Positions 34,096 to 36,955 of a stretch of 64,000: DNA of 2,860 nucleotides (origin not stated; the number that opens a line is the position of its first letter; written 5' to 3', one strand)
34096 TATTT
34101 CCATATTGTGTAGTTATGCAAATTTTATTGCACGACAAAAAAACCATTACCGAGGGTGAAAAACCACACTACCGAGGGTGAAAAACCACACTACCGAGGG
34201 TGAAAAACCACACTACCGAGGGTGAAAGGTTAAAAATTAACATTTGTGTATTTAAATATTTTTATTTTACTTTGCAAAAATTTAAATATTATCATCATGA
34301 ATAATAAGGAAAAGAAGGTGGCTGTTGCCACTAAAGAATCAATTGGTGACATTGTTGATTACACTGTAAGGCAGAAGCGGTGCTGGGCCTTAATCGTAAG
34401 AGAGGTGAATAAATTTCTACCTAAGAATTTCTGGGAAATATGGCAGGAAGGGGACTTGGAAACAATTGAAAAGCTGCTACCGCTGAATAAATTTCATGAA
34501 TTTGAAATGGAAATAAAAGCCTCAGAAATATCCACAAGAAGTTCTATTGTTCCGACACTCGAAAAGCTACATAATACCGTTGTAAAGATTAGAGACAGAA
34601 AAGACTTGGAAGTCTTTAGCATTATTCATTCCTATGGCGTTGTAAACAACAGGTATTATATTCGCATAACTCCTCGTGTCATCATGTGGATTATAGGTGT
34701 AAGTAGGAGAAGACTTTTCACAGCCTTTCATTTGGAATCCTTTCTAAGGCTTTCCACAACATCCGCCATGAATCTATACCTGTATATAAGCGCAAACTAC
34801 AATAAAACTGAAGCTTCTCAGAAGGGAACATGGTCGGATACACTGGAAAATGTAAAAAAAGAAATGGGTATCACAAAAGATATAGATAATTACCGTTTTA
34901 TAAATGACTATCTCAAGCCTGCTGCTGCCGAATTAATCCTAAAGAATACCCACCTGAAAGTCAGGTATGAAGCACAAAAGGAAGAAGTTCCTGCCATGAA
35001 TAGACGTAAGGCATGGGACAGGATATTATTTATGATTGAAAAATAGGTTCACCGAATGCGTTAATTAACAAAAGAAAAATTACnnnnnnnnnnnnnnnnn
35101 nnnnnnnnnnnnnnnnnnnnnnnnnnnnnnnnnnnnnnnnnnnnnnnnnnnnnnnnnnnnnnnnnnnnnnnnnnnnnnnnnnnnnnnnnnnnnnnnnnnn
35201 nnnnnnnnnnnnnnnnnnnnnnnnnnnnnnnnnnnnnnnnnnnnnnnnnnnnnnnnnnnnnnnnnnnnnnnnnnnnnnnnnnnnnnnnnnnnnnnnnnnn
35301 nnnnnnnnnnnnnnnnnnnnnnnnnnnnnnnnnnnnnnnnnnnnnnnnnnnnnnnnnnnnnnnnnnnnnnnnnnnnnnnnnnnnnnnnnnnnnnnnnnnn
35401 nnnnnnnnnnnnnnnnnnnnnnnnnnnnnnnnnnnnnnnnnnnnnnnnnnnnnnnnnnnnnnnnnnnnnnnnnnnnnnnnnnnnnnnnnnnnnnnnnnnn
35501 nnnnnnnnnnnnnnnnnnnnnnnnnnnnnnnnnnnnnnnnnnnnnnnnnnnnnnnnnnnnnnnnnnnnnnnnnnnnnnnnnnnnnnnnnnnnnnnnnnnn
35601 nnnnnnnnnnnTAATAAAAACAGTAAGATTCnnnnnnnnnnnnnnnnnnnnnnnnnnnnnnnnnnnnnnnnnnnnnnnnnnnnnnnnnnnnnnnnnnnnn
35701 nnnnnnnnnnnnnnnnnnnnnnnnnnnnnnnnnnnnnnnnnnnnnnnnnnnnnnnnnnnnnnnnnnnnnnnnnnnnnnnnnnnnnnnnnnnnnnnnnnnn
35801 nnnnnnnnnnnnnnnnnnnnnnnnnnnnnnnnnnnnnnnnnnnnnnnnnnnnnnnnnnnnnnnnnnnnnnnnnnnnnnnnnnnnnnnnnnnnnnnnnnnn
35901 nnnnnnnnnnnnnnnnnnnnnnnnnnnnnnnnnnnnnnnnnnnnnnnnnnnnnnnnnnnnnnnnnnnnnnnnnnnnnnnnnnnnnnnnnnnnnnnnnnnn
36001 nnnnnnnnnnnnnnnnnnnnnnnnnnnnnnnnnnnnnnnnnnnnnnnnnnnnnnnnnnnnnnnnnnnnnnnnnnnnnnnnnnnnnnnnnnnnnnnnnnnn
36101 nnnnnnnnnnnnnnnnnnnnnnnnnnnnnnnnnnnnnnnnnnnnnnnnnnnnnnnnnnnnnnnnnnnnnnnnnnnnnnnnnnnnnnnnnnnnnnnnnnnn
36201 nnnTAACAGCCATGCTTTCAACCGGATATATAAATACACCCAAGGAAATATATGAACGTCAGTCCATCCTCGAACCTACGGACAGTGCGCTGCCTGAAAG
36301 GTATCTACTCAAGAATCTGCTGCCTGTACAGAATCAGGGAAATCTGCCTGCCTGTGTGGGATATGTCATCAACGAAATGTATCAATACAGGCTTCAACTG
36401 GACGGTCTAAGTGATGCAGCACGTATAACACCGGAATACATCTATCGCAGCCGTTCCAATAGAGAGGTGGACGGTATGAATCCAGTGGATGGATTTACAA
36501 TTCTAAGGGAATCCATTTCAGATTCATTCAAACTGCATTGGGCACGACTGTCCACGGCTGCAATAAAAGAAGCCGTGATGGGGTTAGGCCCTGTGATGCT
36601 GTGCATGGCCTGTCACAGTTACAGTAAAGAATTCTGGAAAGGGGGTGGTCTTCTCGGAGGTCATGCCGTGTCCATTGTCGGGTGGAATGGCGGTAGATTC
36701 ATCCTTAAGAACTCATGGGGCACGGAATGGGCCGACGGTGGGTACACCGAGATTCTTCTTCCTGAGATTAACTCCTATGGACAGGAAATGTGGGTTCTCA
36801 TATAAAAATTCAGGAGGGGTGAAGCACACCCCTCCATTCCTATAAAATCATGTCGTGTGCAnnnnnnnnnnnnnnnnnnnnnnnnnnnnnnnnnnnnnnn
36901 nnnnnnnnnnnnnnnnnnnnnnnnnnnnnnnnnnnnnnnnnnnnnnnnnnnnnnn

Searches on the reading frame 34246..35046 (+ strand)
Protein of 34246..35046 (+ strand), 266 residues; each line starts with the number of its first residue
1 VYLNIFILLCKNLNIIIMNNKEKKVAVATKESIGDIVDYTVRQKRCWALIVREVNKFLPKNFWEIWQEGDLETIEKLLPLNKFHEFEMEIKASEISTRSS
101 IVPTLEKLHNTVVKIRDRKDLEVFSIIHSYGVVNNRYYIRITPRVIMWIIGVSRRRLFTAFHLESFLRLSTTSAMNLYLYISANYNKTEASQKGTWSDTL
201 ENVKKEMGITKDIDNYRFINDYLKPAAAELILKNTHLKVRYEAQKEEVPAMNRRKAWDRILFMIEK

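Call 63: search_protein_families(library=pfam, proteins=[window:34246-35046:+], max_evalue=0.1)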
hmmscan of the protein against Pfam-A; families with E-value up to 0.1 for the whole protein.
window:34246-35046:+ (266 aa): 2 families
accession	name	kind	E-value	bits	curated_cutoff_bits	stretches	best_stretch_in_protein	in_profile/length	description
PF01051.27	Rep3_N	-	3.9e-06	27.7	22.4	1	82-181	43-140/141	Initiator Replication protein, WH1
PF05135.19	Phage_connect_1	-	0.0066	17.3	21.2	1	198-250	2-51/101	Phage gp6-like head-tail connector protein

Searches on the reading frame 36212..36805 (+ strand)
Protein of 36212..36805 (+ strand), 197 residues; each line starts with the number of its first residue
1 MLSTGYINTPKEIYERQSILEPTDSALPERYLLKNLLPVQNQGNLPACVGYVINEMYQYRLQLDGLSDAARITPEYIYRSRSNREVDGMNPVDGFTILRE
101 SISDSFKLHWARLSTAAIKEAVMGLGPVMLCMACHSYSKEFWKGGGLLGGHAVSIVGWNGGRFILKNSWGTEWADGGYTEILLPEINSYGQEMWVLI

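Call 63: search_protein_families(library=pfam, proteins=[window:36212-36805:+], max_evalue=0.1)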
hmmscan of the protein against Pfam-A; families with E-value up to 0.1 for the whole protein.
window:36212-36805:+ (197 aa): 1 family
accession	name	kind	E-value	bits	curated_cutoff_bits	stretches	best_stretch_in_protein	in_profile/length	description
PF00112.29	Peptidase_C1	-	4.9e-09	37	20.7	1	47-186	65-207/220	Papain family cysteine protease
